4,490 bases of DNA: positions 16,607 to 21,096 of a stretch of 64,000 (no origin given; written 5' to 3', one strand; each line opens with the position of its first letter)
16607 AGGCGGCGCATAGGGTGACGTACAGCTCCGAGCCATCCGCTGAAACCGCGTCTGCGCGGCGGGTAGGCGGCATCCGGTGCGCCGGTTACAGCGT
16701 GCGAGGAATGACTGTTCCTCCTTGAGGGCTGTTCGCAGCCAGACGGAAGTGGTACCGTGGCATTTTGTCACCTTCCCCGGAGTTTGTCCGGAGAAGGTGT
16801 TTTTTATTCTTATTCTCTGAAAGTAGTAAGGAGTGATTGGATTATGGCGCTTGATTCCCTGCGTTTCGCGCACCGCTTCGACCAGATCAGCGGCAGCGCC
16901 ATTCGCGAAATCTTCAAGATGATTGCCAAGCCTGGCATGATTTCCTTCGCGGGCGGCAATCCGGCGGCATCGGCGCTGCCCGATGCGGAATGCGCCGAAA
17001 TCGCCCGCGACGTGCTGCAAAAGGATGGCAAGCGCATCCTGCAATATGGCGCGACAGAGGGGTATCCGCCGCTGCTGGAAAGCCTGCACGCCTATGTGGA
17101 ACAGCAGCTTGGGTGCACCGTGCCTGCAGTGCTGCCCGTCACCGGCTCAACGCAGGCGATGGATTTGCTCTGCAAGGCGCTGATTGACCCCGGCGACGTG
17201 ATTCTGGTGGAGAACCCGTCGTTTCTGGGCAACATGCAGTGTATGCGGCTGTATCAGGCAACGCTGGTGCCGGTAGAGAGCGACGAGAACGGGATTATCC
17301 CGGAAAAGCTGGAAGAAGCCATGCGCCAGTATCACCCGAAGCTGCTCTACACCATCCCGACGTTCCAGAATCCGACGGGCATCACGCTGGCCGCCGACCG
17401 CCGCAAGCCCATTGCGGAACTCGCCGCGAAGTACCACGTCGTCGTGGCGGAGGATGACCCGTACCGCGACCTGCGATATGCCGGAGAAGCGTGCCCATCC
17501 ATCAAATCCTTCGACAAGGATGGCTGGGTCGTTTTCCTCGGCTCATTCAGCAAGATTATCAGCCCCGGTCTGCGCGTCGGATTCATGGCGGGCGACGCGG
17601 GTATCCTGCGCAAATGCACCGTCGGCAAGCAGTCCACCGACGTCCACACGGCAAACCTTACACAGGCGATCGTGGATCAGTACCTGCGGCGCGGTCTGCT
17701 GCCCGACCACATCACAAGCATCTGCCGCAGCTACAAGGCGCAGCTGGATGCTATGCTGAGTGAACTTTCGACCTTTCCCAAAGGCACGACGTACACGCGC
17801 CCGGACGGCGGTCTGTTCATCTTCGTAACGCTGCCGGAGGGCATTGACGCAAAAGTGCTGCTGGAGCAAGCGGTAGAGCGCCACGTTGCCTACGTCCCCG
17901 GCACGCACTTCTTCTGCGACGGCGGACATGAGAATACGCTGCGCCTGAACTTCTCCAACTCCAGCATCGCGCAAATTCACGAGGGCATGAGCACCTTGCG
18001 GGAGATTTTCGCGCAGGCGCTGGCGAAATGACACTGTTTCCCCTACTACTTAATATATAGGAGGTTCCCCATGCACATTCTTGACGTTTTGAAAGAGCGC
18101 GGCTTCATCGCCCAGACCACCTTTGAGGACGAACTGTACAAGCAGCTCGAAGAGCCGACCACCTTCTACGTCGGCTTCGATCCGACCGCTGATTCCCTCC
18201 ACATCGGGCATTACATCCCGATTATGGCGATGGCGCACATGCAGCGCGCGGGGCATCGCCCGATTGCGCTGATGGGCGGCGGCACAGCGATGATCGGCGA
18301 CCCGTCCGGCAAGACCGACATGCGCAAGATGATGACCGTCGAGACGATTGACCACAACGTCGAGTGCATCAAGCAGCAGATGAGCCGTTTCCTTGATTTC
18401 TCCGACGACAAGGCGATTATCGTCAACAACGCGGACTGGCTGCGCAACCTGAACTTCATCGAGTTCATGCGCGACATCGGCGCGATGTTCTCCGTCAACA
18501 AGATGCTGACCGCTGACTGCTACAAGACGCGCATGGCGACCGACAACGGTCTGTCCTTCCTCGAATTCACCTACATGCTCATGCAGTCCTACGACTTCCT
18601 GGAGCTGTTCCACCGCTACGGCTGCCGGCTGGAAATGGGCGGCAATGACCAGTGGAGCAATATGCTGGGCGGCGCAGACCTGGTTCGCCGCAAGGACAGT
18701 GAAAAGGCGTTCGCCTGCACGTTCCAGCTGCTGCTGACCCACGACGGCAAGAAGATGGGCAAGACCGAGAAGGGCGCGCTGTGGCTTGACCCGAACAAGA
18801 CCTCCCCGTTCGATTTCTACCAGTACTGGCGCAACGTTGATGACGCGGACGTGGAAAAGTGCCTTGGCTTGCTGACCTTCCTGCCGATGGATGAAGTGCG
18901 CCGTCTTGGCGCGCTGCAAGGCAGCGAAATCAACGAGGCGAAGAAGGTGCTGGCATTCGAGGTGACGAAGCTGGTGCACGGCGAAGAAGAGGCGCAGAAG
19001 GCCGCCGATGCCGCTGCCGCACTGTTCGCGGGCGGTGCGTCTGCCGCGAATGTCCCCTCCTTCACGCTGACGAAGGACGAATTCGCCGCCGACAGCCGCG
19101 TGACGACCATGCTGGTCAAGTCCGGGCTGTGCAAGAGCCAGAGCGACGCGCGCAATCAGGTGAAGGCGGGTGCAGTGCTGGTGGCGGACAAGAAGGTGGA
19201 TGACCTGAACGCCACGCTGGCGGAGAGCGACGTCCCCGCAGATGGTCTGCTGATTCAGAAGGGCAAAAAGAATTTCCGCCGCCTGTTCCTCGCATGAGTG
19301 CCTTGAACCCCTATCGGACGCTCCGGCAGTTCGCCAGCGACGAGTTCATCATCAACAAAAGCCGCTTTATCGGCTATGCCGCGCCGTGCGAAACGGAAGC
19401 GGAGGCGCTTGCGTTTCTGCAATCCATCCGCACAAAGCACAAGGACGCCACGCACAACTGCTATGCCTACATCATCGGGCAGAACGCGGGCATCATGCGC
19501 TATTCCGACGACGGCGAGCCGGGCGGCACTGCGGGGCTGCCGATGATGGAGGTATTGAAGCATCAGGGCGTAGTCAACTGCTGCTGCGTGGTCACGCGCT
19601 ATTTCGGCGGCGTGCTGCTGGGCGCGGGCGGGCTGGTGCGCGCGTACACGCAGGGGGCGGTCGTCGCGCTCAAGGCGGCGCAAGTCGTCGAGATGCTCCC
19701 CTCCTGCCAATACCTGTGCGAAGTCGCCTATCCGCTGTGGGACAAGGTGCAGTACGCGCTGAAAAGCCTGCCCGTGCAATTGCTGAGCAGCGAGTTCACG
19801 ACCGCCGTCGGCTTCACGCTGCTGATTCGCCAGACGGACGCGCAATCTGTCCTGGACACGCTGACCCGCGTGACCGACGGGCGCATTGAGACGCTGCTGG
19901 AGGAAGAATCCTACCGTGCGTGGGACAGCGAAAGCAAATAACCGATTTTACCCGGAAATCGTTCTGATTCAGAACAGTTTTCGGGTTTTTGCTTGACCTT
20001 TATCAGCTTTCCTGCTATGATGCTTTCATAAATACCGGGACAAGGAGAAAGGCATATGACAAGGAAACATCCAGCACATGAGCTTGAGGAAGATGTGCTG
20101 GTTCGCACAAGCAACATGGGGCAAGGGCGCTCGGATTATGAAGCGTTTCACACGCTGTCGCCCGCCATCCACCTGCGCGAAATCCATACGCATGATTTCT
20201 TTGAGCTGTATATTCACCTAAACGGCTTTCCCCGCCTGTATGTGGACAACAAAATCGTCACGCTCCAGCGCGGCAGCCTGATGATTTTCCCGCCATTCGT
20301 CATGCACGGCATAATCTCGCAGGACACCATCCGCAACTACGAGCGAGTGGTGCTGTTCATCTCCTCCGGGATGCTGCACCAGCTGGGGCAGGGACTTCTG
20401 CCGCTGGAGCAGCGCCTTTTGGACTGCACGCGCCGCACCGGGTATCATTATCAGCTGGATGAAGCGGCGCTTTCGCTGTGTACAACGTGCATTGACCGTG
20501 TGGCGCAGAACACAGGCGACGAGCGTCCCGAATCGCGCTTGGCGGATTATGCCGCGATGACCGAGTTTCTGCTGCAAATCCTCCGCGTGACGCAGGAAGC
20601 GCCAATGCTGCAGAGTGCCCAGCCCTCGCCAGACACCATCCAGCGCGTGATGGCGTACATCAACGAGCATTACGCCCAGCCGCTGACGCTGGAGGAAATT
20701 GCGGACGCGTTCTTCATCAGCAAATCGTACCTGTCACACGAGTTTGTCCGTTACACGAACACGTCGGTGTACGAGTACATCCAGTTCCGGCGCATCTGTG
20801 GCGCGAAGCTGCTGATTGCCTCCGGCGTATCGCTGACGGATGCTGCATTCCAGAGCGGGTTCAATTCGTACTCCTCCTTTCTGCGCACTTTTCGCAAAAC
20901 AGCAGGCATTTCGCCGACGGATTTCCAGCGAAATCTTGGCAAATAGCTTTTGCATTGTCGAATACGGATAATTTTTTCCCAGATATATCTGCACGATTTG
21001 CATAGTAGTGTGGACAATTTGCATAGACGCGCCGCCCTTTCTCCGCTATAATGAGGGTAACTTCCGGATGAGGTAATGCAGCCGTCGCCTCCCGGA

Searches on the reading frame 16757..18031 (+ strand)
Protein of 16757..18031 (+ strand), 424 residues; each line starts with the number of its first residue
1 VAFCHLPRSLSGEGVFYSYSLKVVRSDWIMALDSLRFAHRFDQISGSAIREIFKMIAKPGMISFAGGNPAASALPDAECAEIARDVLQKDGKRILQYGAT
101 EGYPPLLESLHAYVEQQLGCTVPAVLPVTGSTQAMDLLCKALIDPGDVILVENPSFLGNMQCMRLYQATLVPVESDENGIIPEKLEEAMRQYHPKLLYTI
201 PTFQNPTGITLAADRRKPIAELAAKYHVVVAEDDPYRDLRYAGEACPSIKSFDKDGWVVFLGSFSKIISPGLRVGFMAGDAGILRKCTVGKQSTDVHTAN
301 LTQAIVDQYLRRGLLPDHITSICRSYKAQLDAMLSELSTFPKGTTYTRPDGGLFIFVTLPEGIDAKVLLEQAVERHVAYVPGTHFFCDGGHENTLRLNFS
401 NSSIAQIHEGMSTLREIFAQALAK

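Call 57: search_protein_families(library=pfam, proteins=[window:16757-18031:+], max_evalue=0.00001)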
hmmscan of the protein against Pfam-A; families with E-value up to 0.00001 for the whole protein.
window:16757-18031:+ (424 aa): 2 families
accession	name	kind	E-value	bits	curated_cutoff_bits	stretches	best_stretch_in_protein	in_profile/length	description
PF00155.27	Aminotran_1_2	-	1.5e-32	113.6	19.7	1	78-412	18-359/361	Aminotransferase class I and II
PF12897.13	Asp_aminotransf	-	3.3e-08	33.2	27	1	195-413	174-404/421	Aspartate amino-transferase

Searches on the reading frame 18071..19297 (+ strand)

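Call 58: search_protein_families(library=pfam, proteins=[window:18071-19297:+], max_evalue=0.00001)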
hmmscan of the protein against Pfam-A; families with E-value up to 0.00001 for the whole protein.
window:18071-19297:+ (408 aa): 3 families
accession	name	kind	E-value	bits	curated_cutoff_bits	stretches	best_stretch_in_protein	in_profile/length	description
PF00579.31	tRNA-synt_1b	-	4.2e-85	286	21.1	1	27-319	3-291/292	tRNA synthetases class I (W and Y)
PF22421.1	SYY_C-terminal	-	4.7e-12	46.1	27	1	325-402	6-80/83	Tyrosine--tRNA ligase SYY-like C-terminal domain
PF01479.30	S4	-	7.6e-06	26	22.8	0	346-388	5-47/48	S4 domain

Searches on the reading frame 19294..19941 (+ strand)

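Call 58: search_protein_families(library=pfam, proteins=[window:19294-19941:+], max_evalue=0.00001)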
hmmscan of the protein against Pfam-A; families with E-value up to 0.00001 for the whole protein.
window:19294-19941:+ (215 aa): 2 families
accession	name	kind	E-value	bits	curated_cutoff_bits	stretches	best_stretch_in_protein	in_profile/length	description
PF01205.25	UPF0029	-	7e-40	135.8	27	1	22-123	2-104/107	Uncharacterized protein family UPF0029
PF09186.17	DUF1949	-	7.3e-09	35.8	23.7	1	142-197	1-56/56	Domain of unknown function (DUF1949)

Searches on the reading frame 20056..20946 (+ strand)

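Call 58: search_protein_families(library=pfam, proteins=[window:20056-20946:+], max_evalue=0.00001)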
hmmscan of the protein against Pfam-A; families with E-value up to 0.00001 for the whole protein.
window:20056-20946:+ (296 aa): 2 families
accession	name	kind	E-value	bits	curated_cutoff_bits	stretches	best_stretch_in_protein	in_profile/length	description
PF12833.13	HTH_18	-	5.5e-20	71.9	33.6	1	215-292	1-79/80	Helix-turn-helix domain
PF00165.29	HTH_AraC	-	6.8e-16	58.4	26.6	2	202-243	1-42/42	Bacterial regulatory helix-turn-helix proteins, AraC family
